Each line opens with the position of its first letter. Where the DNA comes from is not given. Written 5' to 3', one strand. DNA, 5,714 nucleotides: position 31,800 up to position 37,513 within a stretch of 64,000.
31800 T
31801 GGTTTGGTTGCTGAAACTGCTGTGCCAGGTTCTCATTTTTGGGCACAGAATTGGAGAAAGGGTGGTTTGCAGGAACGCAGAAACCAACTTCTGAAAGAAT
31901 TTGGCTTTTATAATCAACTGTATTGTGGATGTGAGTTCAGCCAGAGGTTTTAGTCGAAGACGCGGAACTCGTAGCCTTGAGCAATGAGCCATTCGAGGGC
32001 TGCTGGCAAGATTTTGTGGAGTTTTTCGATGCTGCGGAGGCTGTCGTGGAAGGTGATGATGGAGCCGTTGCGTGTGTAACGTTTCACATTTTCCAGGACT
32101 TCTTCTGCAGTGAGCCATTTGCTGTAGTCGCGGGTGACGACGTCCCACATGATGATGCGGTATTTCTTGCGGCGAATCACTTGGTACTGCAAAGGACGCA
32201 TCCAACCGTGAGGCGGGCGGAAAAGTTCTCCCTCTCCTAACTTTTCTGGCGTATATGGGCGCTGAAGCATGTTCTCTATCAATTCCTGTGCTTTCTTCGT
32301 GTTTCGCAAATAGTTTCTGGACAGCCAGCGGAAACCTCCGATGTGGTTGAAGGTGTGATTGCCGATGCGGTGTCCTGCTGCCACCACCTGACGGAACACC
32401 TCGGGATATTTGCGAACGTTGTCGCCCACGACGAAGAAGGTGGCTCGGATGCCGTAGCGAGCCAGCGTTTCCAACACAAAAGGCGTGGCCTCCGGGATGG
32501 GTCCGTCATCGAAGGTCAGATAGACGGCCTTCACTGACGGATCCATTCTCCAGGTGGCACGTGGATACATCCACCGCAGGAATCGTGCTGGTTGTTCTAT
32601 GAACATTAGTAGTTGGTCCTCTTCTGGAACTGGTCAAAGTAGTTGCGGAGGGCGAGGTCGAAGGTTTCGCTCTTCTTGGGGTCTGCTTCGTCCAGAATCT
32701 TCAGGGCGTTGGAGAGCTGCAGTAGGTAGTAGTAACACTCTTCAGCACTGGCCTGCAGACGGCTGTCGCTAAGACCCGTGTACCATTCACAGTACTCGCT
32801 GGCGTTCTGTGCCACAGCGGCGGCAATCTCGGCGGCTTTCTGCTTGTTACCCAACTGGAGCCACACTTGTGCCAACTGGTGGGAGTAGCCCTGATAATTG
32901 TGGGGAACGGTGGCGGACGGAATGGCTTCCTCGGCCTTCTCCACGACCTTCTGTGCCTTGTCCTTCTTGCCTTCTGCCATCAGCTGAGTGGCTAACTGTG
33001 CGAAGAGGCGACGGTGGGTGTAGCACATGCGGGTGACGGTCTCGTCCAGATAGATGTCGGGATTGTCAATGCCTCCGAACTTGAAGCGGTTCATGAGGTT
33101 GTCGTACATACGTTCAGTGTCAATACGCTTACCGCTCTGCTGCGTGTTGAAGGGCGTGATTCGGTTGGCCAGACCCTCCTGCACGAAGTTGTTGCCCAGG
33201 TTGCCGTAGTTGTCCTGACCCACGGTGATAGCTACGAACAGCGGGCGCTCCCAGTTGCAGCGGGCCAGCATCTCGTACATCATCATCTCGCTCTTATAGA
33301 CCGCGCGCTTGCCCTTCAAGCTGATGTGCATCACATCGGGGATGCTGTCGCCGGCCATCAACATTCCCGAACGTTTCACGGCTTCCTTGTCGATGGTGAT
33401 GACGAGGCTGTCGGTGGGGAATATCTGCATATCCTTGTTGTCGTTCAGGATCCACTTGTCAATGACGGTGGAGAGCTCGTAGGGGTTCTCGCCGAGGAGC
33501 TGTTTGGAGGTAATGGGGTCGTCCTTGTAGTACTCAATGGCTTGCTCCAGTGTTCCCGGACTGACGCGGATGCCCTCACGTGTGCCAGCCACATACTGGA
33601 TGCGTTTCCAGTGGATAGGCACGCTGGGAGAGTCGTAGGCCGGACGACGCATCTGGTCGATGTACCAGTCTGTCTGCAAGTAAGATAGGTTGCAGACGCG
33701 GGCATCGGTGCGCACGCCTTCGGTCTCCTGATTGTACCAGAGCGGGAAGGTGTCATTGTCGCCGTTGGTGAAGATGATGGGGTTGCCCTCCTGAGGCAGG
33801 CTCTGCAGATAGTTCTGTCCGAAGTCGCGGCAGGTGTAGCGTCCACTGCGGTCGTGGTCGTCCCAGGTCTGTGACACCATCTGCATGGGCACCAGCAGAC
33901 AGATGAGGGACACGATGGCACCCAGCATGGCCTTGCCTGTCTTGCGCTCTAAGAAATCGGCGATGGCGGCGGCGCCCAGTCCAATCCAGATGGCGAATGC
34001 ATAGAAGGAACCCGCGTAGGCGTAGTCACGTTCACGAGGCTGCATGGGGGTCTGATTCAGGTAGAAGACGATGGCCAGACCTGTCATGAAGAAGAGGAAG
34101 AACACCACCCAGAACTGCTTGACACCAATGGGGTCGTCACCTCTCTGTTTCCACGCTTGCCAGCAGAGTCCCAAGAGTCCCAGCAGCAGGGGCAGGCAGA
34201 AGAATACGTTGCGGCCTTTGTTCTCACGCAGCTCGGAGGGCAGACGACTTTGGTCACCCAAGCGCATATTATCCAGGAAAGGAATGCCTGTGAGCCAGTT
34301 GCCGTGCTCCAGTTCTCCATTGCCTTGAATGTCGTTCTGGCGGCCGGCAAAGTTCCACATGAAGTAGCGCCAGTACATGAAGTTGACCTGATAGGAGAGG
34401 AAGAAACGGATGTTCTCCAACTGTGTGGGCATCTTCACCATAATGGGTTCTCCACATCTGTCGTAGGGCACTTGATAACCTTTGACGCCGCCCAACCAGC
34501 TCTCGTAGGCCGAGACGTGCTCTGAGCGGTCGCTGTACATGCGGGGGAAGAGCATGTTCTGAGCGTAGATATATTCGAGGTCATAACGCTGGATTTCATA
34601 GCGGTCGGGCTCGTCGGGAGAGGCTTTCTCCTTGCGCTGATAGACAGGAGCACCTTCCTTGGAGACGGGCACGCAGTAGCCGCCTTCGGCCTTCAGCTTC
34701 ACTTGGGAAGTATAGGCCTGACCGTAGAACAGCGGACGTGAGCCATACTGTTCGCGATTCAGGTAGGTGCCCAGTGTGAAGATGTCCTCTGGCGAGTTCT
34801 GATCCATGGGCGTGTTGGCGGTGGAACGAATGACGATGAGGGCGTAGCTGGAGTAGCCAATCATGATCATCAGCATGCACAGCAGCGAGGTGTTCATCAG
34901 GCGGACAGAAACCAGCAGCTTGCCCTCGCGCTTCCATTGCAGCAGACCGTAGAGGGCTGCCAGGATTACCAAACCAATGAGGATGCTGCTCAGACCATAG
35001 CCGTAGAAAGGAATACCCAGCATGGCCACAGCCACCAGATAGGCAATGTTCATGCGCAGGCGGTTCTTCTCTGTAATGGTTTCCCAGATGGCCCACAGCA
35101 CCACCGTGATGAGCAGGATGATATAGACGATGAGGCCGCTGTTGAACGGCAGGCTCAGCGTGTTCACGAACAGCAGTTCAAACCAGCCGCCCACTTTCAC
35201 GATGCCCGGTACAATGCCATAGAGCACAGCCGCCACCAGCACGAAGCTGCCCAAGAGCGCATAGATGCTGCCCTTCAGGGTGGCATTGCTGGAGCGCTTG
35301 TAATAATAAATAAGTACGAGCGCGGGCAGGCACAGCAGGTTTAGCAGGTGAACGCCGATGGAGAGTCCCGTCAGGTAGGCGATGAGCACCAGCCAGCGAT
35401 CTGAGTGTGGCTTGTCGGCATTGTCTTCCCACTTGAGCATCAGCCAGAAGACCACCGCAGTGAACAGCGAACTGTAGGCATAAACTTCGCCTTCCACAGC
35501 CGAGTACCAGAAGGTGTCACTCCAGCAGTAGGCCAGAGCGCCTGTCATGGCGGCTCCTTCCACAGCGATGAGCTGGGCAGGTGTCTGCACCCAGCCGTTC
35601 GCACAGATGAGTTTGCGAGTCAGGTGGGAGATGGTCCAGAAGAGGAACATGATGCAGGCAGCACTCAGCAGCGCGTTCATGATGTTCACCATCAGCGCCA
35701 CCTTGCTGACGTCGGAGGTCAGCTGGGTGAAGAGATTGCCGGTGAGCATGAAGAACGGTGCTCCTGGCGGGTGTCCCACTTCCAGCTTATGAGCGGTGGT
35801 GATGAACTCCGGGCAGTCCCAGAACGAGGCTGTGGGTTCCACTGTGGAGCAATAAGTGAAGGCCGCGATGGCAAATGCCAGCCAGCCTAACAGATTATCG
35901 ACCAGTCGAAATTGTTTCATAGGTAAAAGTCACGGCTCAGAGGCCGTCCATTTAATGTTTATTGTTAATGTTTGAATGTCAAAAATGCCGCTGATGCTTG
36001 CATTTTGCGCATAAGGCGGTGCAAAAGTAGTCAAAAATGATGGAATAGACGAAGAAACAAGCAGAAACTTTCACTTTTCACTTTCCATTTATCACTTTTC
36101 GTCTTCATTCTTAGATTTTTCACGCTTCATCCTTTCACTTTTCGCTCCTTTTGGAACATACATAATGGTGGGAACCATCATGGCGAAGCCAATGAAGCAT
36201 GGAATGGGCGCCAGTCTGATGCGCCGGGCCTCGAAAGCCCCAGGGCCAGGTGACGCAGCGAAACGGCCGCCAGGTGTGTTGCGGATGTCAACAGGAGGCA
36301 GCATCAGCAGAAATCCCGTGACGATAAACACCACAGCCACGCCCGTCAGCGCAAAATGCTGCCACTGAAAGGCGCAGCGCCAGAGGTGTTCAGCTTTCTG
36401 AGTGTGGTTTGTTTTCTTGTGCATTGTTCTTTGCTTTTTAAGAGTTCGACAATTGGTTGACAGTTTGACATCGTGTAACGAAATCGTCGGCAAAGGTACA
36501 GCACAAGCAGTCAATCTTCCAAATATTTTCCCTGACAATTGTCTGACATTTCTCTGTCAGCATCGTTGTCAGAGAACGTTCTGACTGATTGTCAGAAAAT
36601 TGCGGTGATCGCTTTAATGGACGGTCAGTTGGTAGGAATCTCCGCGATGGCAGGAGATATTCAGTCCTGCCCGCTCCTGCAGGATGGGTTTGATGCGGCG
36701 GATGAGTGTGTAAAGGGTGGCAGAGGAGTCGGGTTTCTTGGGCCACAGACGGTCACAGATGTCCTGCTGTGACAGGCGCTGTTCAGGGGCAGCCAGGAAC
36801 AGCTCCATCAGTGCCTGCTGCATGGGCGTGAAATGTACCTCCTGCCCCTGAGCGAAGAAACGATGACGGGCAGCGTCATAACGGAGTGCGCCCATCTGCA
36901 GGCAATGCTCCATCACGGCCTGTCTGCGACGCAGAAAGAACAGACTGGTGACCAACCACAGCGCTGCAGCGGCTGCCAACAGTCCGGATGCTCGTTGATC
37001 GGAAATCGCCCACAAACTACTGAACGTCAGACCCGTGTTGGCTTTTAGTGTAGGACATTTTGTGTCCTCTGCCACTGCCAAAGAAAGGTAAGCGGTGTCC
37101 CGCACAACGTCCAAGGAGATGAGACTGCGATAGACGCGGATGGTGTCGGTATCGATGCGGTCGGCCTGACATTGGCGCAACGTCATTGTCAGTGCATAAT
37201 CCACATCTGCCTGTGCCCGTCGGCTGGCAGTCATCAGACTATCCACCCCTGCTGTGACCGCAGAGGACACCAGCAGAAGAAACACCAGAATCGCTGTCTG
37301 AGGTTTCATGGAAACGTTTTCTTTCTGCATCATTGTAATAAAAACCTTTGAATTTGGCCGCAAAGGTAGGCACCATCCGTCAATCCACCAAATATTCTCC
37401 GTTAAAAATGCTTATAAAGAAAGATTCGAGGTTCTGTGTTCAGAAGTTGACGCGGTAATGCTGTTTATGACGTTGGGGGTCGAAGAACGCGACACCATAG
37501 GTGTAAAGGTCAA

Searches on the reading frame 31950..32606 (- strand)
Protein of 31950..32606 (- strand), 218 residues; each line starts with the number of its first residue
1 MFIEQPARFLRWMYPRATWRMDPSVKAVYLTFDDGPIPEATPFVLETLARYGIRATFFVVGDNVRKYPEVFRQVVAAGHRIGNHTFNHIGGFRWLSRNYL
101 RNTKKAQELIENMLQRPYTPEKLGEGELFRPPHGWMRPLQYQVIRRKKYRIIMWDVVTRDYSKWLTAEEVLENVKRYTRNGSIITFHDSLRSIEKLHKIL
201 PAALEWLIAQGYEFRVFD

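Call 32: search_protein_families(library=pfam, proteins=[window:31950-32606:-], max_evalue=0.001)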
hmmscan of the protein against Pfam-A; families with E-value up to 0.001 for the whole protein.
window:31950-32606:- (218 aa): 2 families
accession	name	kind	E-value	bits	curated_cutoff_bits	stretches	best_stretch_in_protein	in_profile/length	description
PF01522.26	Polysacc_deac_1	-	1.1e-26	93.7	23.1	1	22-149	3-121/124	Polysaccharide deacetylase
PF10096.14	DUF2334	-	0.00051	20.1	26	1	46-200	23-200/203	Uncharacterized protein conserved in bacteria (DUF2334)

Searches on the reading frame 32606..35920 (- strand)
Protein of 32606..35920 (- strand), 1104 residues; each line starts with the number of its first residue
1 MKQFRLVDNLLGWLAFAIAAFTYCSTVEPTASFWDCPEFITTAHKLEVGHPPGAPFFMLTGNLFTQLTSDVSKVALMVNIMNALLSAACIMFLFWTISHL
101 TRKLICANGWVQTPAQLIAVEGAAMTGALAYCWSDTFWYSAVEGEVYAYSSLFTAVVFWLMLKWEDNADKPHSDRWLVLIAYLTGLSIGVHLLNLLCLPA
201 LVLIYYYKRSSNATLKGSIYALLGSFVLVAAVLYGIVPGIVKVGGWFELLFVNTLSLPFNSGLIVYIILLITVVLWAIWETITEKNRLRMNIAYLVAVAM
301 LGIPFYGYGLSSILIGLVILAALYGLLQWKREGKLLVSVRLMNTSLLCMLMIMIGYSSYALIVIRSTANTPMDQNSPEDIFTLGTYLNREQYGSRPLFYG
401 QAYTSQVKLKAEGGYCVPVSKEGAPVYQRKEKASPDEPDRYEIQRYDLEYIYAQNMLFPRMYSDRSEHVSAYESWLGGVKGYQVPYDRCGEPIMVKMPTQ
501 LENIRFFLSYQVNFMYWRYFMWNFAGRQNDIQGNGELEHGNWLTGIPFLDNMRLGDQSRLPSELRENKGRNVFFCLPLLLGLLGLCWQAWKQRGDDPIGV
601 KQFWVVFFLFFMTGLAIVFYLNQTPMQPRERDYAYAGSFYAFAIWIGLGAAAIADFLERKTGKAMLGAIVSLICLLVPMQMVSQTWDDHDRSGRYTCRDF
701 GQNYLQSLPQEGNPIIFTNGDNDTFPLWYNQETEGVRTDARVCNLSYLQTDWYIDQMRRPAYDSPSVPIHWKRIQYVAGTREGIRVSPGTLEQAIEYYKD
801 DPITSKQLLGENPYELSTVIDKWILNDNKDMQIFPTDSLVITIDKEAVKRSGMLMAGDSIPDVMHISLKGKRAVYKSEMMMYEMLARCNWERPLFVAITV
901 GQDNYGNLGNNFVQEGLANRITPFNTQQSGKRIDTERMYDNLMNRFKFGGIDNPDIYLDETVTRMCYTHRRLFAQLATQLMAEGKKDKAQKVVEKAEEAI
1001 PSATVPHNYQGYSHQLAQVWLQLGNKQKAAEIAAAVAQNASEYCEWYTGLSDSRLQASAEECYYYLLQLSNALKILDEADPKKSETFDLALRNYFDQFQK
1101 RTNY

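Call 32: search_protein_families(library=pfam, proteins=[window:32606-35920:-], max_evalue=0.001)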
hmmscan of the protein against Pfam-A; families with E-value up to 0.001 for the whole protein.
window:32606-35920:- (1104 aa): 1 family
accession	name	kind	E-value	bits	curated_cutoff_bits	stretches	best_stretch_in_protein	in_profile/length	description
PF11028.14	TMEM260-like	-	3e-74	249.1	24.2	1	35-212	1-177/179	Protein O-mannosyl-transferase TMEM260-like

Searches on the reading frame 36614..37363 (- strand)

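Call 32: search_protein_families(library=pfam, proteins=[window:36614-37363:-], max_evalue=0.001)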
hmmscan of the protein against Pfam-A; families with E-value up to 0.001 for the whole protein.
window:36614-37363:- (249 aa): 1 family
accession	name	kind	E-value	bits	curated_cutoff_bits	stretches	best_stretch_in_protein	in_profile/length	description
PF00486.34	Trans_reg_C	-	1.6e-08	35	26.2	1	173-246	1-77/77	Transcriptional regulatory protein, C terminal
